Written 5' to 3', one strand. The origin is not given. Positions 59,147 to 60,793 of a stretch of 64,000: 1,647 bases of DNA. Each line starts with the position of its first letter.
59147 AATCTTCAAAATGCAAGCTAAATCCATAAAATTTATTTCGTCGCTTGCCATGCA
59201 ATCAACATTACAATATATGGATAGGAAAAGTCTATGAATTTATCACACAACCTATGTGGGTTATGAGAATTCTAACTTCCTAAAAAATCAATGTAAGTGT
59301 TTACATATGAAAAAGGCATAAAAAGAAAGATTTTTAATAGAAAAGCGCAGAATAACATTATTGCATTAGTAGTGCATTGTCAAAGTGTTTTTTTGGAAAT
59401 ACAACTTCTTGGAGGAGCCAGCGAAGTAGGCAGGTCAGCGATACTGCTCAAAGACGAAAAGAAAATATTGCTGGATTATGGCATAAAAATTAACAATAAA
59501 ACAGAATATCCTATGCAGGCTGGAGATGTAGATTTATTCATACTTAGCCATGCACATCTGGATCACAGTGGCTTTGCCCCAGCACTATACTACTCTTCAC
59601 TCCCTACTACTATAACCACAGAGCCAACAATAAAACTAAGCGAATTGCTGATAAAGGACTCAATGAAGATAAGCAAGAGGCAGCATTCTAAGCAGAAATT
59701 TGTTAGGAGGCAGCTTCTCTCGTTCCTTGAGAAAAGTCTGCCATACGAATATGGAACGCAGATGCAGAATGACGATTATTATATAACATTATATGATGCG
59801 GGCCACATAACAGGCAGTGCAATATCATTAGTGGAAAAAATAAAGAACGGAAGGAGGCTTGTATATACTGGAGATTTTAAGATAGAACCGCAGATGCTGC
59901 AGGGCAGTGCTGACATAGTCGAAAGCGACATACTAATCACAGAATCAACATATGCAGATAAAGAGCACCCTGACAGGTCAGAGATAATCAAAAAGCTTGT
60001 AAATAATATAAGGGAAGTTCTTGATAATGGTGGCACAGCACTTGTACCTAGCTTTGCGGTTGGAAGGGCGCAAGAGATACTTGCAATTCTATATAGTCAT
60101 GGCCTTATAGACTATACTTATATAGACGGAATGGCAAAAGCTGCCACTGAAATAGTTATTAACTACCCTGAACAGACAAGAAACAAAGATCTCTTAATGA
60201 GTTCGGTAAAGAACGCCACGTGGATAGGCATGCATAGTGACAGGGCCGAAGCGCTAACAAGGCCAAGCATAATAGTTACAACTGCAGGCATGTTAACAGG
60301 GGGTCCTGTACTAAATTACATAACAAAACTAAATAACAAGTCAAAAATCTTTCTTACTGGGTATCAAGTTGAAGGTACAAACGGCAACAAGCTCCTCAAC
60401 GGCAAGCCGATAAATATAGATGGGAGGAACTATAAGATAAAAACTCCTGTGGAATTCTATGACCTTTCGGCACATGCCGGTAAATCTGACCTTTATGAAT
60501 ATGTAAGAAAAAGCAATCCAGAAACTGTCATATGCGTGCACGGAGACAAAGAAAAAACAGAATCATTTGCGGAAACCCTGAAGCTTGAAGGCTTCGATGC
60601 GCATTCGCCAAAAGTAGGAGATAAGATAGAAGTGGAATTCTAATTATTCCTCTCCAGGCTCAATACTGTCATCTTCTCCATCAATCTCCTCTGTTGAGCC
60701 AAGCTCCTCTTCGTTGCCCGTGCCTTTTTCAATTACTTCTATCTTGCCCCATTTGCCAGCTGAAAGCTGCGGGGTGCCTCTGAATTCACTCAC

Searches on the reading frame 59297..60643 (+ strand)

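Call 74: search_protein_families(library=pfam, proteins=[window:59297-60643:+], max_evalue=0.00001)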
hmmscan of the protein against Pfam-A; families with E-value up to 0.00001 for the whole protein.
window:59297-60643:+ (448 aa): 3 families
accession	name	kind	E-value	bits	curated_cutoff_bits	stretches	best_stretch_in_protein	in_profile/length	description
PF07521.17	RMMBL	-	5.2e-15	55.6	21.6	1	379-438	2-63/63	Zn-dependent metallo-hydrolase RNA specificity domain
PF10996.14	Beta-Casp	-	2.8e-12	47.6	27.7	1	258-366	1-120/120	Beta-Casp domain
PF16661.11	Lactamase_B_6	-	1.6e-06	28.1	27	1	50-195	2-163/193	Metallo-beta-lactamase superfamily domain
